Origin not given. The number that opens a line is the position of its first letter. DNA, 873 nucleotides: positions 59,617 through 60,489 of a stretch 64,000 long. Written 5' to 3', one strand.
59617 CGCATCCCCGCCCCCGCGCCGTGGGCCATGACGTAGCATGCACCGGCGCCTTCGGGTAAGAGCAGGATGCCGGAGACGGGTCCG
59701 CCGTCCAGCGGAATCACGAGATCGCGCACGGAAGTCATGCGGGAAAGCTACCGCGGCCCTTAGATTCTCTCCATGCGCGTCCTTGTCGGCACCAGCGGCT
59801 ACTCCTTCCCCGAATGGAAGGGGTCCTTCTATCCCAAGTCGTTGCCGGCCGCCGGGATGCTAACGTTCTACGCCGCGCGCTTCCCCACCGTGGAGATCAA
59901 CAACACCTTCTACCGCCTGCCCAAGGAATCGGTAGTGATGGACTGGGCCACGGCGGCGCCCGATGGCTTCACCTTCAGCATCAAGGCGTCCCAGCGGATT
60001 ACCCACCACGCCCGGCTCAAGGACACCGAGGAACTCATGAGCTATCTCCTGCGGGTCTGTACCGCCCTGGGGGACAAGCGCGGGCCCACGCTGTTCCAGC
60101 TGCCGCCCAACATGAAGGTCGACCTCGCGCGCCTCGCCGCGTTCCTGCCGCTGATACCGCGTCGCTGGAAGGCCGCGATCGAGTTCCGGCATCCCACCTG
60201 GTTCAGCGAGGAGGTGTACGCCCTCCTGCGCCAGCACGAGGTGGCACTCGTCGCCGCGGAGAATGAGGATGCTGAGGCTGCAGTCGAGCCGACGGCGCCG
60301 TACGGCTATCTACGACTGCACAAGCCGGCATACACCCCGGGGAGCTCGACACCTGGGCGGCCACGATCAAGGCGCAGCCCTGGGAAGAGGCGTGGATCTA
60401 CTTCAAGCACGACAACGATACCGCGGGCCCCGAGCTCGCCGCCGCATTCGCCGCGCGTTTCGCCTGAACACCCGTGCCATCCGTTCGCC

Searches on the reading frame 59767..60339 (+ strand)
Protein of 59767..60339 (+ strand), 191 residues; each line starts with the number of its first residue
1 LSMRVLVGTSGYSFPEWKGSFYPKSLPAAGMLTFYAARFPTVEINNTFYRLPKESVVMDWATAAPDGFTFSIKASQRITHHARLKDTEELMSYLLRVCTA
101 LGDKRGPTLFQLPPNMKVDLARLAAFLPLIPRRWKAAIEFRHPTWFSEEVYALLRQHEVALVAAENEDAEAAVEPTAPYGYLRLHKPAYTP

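Call 37: search_protein_families(library=pfam, proteins=[window:59767-60339:+], max_evalue=0.01)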
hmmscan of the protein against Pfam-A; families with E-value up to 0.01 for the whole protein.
seq(191 aa): 1 family
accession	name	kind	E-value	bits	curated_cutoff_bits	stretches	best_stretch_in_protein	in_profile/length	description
PF01904.24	DUF72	-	9.7e-52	176.6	25.3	1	22-186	1-163/217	Protein of unknown function DUF72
